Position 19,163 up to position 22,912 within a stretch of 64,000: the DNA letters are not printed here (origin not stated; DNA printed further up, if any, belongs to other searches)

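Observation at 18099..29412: Eleven-kb T2SS/T4P-like pseudopilin operon with many paralogs but no secretin, ATPase or peptidase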

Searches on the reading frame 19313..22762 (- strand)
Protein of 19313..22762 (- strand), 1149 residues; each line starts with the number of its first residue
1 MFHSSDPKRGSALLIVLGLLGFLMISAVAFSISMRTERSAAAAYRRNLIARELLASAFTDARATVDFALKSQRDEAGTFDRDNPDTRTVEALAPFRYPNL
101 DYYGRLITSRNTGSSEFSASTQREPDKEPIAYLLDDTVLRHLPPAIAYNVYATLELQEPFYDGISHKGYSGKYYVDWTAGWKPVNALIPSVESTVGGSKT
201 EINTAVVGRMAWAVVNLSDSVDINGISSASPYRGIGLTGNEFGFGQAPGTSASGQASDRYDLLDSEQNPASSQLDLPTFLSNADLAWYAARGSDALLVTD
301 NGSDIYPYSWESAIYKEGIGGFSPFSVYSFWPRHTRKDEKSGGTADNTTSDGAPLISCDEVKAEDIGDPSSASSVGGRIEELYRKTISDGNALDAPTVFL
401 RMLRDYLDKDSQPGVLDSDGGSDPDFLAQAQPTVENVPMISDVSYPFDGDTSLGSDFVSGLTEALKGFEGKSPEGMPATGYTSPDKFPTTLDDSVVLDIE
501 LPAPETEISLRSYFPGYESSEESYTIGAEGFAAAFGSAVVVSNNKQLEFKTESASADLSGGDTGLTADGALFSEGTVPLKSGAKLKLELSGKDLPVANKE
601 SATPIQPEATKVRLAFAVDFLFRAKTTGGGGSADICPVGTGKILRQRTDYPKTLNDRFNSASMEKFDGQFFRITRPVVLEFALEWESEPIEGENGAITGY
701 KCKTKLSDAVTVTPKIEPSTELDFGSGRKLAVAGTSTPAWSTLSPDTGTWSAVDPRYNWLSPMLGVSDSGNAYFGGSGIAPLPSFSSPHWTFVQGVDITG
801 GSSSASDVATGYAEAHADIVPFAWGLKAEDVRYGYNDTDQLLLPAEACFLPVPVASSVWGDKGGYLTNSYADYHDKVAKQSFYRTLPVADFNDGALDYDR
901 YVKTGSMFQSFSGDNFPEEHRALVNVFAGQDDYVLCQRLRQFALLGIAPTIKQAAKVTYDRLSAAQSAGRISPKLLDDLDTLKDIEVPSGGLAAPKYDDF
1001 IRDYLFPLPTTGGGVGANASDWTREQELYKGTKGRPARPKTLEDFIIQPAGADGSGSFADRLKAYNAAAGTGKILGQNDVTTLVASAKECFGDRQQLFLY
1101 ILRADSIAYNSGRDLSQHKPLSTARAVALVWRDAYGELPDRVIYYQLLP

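Call 4: search_protein_families(library=pfam, proteins=[window:19313-22762:-], max_evalue=0.1)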
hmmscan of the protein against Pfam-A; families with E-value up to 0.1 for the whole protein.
window:19313-22762:- (1149 aa): 0 families

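Call 5: search_protein_families(library=ncbifam, proteins=[window:19313-22762:-], max_evalue=0.1)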
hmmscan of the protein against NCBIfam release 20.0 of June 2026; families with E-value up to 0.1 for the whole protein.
window:19313-22762:- (1149 aa): 1 family
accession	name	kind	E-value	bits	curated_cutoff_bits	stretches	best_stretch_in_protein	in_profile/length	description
TIGR02600.1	Verru_Chthon_A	subfamily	0.051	11.4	332.3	1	10-56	1-47/1296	Verru_Chthon cassette protein A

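Call 10: find_encoding_contigs(protein=window:19313-22762:-, flank=10000, max_places=6)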
Protein window:19313-22762:- (1149 aa): 11 contigs read that carry it; 5 places shown.
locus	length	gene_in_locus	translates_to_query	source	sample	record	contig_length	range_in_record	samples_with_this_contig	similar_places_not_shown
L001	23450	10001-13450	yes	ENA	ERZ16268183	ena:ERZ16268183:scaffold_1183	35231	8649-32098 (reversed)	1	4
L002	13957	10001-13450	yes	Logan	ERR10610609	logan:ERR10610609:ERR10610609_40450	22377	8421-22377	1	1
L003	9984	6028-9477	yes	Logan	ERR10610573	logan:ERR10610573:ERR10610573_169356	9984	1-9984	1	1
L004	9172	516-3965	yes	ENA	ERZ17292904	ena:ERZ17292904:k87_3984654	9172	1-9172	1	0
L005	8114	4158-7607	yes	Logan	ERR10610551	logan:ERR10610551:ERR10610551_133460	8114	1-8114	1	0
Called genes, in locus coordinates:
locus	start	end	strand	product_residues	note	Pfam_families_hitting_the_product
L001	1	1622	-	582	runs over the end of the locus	PF02776:TPP_enzyme_N, PF00205:TPP_enzyme_M, PF02775:TPP_enzyme_C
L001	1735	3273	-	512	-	PF02464:CinA, PF01063:Aminotran_4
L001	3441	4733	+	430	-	PF28597:T2SSF_N, PF00482:T2SSF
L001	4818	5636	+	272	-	PF07963:N_methyl, PF08334:T2SSG (faint)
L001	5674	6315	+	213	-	PF07963:N_methyl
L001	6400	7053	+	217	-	PF07963:N_methyl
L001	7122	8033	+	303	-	PF07963:N_methyl (weak)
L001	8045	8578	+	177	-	-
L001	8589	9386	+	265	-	PF07963:N_methyl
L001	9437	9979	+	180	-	PF07963:N_methyl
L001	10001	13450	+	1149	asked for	-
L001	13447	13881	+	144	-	-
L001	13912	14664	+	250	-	PF00121:TIM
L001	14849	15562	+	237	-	-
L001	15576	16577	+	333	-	PF14057:GGGtGRT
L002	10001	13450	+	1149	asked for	-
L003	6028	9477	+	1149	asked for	-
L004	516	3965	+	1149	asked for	-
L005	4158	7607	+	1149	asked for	-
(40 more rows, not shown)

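Call 11: find_homologous_proteins(query=window:19313-22762:-, max_evalue=0.001)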
Query window:19313-22762:- (1149 aa): 115 proteins with E <= 0.001 among 8000 candidates.
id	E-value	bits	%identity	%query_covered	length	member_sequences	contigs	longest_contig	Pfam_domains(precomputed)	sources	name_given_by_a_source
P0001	0.0e+0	2601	100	100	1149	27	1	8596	-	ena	-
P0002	0.0e+0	2471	95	100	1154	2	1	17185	-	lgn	-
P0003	0.0e+0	2169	82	99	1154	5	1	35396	-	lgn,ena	-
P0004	0.0e+0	2103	80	100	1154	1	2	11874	-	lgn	-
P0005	0.0e+0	1705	69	100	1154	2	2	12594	-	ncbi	-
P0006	0.0e+0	1672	67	99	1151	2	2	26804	-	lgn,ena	-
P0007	0.0e+0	1663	66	100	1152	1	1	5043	-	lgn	-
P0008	0.0e+0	1486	60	99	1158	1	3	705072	-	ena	-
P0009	0.0e+0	1235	53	99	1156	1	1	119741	-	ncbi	-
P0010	0.0e+0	1186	51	99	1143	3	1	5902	-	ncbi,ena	-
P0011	0.0e+0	1133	50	100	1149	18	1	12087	-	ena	-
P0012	0.0e+0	1115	50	99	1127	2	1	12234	-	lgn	-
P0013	0.0e+0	1110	51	99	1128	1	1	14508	-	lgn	-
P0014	0.0e+0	1106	49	100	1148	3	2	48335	-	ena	-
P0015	0.0e+0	1094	50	99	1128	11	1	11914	-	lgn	-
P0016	0.0e+0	1083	50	99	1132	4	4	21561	-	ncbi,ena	-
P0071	1.6e-231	790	41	99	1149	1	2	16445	-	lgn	-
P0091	1.8e-169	584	36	99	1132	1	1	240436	-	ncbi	-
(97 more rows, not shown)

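Call 15: find_related_loci(query=A1, collection=genome_contigs, flank=10000)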
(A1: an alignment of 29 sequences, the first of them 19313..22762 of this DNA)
Query A1 (1149 aa) in genome_contigs; peptide patterns used: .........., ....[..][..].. (x = any residue, [..] = any of these).
71 stretches matched a pattern; 39 encode a relative of the query (tblastn E <= 1e-3); 35 distinct loci.
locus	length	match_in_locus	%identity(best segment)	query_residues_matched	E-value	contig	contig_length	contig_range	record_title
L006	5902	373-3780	51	8-1149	0e+0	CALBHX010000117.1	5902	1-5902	MAG TPA_asm: uncultured Lentisphaeraceae bacterium isolate SRR1747054_bin.45_CONCOCT_v1.1_MAG genome assembly, contig: E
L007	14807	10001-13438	50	2-1149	0e+0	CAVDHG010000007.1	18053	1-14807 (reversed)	Agathobacter rectalis isolate H07647-L1_cleanbin_000033 genome assembly, contig: Spades_H07647-L1_contig_2126, whole gen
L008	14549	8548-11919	50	9-1149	0e+0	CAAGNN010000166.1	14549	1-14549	MAG TPA_asm: Kiritimatiellae bacterium, isolate HGM23427, WGS project CAAGNN010000000 data, contig: SRS476839_99_k119_33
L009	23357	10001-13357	49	8-1149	0e+0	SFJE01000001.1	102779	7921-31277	MAG: Lentisphaeraceae bacterium isolate W1P29.020 Contig24, whole genome shotgun sequence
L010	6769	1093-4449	49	8-1149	0e+0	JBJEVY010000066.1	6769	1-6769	MAG: Candidatus Spyradenecus sp. isolate MAHA01_bin.015 NODE_3062_length_6769_cov_6.697349, whole genome shotgun sequenc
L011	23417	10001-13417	47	2-1149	0e+0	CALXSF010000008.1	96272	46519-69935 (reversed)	MAG: uncultured Kiritimatiellaeota bacterium isolate BRZ_BD__bin13 genome assembly, contig: BRZ_BD__NODE_233_length_9627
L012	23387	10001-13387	47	2-1149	0e+0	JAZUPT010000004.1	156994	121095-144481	MAG: Candidatus Spyradenecus sp. isolate T1900044864_TS20190330.MAGScoT_cleanbin_000010 SGB_3119_k141_1572092, whole gen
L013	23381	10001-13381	47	2-1149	0e+0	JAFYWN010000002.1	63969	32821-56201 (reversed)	MAG: Kiritimatiellae bacterium isolate RGIG7486 Water_buffalos_Colon-4__c2, whole genome shotgun sequence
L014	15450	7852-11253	47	8-1149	0e+0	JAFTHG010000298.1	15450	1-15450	MAG: Kiritimatiellae bacterium isolate RGIG3817 Roe_deer_Cecum-1__c683270, whole genome shotgun sequence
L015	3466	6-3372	46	9-1149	0e+0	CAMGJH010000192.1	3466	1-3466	MAG: uncultured Lentisphaeraceae bacterium isolate SRR11551383_bin.25_metaWRAP_v1.3_MAG genome assembly, contig: ERZ1147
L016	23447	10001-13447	42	9-1149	0e+0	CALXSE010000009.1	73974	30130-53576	MAG: uncultured Kiritimatiellaeota bacterium isolate BRZ_KF__bin114 genome assembly, contig: BRZ_KF__NODE_526_length_739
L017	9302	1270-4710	42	1-1149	0e+0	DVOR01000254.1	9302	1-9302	MAG TPA_asm: Candidatus Spyradenecus faecavium isolate 35461 MalCec2__C611493_L9302_SRR2134645, whole genome shotgun seq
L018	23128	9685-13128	41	9-1149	0e+0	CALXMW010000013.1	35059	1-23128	MAG: uncultured Kiritimatiellaeota bacterium isolate BRZ_QD__bin101 genome assembly, contig: BRZ_QD__NODE_1771_length_35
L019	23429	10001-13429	41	8-1149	0e+0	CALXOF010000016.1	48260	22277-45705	MAG: uncultured Kiritimatiellaeota bacterium isolate BRZ_KQ__bin80 genome assembly, contig: BRZ_KQ__NODE_1414_length_482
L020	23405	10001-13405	41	8-1149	0e+0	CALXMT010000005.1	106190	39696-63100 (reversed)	MAG: uncultured Kiritimatiellaeota bacterium isolate BRZ_EK__bin27 genome assembly, contig: BRZ_EK__NODE_132_length_1061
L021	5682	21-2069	51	466-1149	0e+0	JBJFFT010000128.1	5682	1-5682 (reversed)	MAG: Candidatus Spyradenecus sp. isolate EHIM02_bin.006 NODE_3626_length_5682_cov_6.188200, whole genome shotgun sequenc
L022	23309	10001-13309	42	8-1149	0e+0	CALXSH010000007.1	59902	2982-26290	MAG: uncultured Kiritimatiellaeota bacterium isolate BRZ_RB__bin17 genome assembly, contig: BRZ_RB__NODE_322_length_5990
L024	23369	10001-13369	36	8-1148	0e+0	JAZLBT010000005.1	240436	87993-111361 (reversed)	MAG: Candidatus Spyradenecus sp. isolate T1900045060_TC20190053.MAGScoT_cleanbin_000006 SGB_4565_k141_989869, whole geno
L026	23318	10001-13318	44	8-1148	0e+0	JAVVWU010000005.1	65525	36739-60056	MAG: Kiritimatiellia bacterium isolate CGS10Y3-bin112 NODE_5_length_65525_cov_4.810032, whole genome shotgun sequence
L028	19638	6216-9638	45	3-1149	0e+0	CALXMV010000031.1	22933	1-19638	MAG: uncultured Kiritimatiellaeota bacterium isolate BRZ_SL__bin71 genome assembly, contig: BRZ_SL__NODE_3342_length_229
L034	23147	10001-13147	43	8-1133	3e-10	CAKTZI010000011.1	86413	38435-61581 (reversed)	MAG: uncultured Kiritimatiellaeota bacterium isolate REFINED_METABAT215_TOP10_CONTIGS_1500_ASSEMBLY_K77_MERGED__Hadza_Mo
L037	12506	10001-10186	47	8-69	8e-10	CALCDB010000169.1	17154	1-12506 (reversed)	MAG TPA_asm: uncultured Verrucomicrobia bacterium isolate SRR6425769_bin.89_CONCOCT_v1.1_MAG genome assembly, contig: ER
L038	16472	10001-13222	27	8-1144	2e-9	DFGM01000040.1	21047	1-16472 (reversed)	MAG TPA_asm: Verrucomicrobia bacterium UBA3750 UBA3750_contig_44002, whole genome shotgun sequence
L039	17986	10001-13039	37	8-1146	9e-7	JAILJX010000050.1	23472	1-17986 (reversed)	MAG: Kiritimatiellia bacterium isolate RUI187 k141_5103824_flag=0_multi=57.0000_len=23472, whole genome shotgun sequence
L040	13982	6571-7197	29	8-247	2e-6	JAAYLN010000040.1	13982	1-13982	MAG: Lentisphaerae bacterium isolate AS15tlH2ME_36 10149_AS15, whole genome shotgun sequence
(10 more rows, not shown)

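Call 19: search_protein_families(library=pfam, proteins=[L024:421-2727:+, L026:1348-3537:+, L039:177-2519:+, L039:1811-3790:+, L037:1335-3908:+, L012:1-2187:+, L012:2313-3563:+, L016:1726-3837:+, L011:2245-3630:+, L019:1055-3058:-], max_evalue=0.001)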
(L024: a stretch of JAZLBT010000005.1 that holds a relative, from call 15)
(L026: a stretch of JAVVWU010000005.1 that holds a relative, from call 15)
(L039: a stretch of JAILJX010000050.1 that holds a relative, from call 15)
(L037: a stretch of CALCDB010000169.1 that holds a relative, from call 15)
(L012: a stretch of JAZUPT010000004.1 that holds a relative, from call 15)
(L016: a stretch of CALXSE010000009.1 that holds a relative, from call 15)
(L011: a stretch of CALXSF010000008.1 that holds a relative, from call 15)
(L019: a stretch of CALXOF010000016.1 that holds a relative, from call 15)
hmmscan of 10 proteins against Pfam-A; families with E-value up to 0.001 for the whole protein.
L024:421-2727:+ (769 aa): 1 family
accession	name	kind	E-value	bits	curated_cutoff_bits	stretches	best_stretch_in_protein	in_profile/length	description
PF14072.11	DndB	-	5.8e-12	45.8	29.1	1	232-420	2-187/338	DNA-sulfur modification-associated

L026:1348-3537:+ (730 aa): 9 families
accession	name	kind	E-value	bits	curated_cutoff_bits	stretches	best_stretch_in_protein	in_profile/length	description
PF13604.12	AAA_30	-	5.7e-39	134.3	27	1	331-492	2-158/191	AAA domain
PF13245.12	AAA_19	-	7.7e-39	133.4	25.1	1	335-465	1-133/134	AAA domain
PF14490.11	HHH_RecD2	-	4.4e-37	126.3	27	1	153-244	1-92/92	ATP-dependent RecD2 DNA helicase HHH domain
PF18335.7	SH3_13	-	2.7e-20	72.3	41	1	571-632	1-65/65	ATP-dependent RecD-like DNA helicase SH3 domain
PF23139.1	OB_YrrC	-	4e-20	72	27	1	11-88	2-76/76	ATP-dependent DNA helicase YrrC, OB-fold domain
PF13538.12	UvrD_C_2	-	2.8e-15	56.4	27.4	1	649-697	1-52/52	UvrD-like helicase C-terminal domain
PF01443.25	Viral_helicase1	-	8e-12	45.9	21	2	349-472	2-109/228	Viral superfamily 1 RNA helicase core domain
PF14520.12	HHH_5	-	5.3e-10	40.1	27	1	103-149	7-53/57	Helix-hairpin-helix domain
PF13086.12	AAA_11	-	0.00039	20.7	27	0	332-367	3-39/257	AAA domain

L039:177-2519:+ (781 aa): 2 families
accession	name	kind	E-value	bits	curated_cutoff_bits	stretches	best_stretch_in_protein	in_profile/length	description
PF00999.27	Na_H_Exchanger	-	3.5e-46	158.2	26.2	1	70-491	3-372/375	Sodium/hydrogen exchanger, transmembrane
PF00359.27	PTS_EIIA_2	-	3.5e-19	69.6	27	1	637-779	12-143/144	Phosphoenolpyruvate-dependent sugar phosphotransferase system, EIIA 2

L039:1811-3790:+ (660 aa): 6 families
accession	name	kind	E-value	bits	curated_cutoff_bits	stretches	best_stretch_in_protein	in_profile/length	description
PF10396.14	TrmE_N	-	1.9e-35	122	29.8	1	243-351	1-117/117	GTP-binding protein TrmE N-terminus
PF12631.12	MnmE_helical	-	7e-23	82.3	40.1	1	354-657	1-211/211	MnmE helical domain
PF01926.29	MMR_HSR1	-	3.2e-19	69.6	21.9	1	450-535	2-84/113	50S ribosome-binding GTPase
PF02421.24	FeoB_N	-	3.4e-06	27.1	27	1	450-532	3-84/156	Ferrous iron transport protein B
PF00350.29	Dynamin_N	-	0.00034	21.1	27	0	450-483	1-34/168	Dynamin family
PF03308.22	MeaB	-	0.00078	19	23.1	0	507-601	157-246/273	Methylmalonyl Co-A mutase-associated GTPase MeaB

L037:1335-3908:+ (858 aa): 5 families
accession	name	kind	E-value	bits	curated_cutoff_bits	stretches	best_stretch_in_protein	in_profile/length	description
PF00474.23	SSF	-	2e-45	155.9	22.8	1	390-795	1-404/406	Sodium:solute symporter family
PF24996.1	NANM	-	2.2e-20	73.3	45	1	135-355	2-225/350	N-acetylneuraminate epimerase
PF13418.12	Kelch_4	-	7.7e-06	26.2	21.6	0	193-240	6-49/49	Galactose oxidase, central domain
PF24981.1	Beta-prop_ATRN-LZTR1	-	0.00036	20.3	50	1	189-336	146-279/289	Attractin/LZTR1 beta-propeller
PF24681.1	Kelch_KLHDC2_KLHL20_DRC7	-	0.00059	19.6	50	0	143-303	52-194/221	KLHDC2/KLHL20/DRC7 Kelch-repeats domain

L012:1-2187:+ (729 aa): 3 families
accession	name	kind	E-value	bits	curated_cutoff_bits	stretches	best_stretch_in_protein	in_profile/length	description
PF07691.17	PA14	-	2.3e-14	53.9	24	1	263-360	20-127/147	PA14 domain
PF00754.31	F5_F8_type_C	-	4.8e-13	49.8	28.2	1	604-711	3-116/127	F5/8 type C domain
PF22633.2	F5_F8_type_C_2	-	1.4e-11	45.3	27.8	1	618-705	2-91/91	NedA-like, galactose-binding domain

L012:2313-3563:+ (417 aa): 1 family
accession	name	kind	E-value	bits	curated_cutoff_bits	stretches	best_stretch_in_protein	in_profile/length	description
PF10707.15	YrbL-PhoP_reg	-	1.6e-11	44.7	31.5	1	211-403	8-179/185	PhoP regulatory network protein YrbL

L016:1726-3837:+ (704 aa): 0 families

L011:2245-3630:+ (462 aa): 2 families
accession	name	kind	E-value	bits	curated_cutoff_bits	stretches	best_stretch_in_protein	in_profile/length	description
PF00208.27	ELFV_dehydrog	-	5.2e-91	305.1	23.4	1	215-460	1-241/241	Glutamate/Leucine/Phenylalanine/Valine dehydrogenase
PF02812.23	ELFV_dehydrog_N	-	1.3e-53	180.5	25.3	1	70-197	1-128/129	Glu/Leu/Phe/Val dehydrogenase, dimerisation domain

L019:1055-3058:- (668 aa): 6 families
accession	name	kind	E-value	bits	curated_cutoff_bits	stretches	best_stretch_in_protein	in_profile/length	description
PF00456.26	Transketolase_N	-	9.7e-133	442.7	22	1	15-344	4-334/334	Transketolase, thiamine diphosphate binding domain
PF02779.29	Transket_pyr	-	3.8e-47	160.6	27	1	357-528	2-173/174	Transketolase, pyrimidine binding domain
PF22613.1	Transketolase_C_1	-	9.1e-37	126.2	27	1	544-655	1-113/113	Transketolase-like TK C-terminal domain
PF02780.25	Transketolase_C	-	5.9e-06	26.6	25.9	1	555-658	8-123/124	Transketolase, C-terminal domain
PF00676.26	E1_dh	-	0.00014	21.4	22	1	117-242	95-210/300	Dehydrogenase E1 component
PF13292.11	DXP_synthase_N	-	0.00054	19.8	21.2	0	4-196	9-173/274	1-deoxy-D-xylulose-5-phosphate synthase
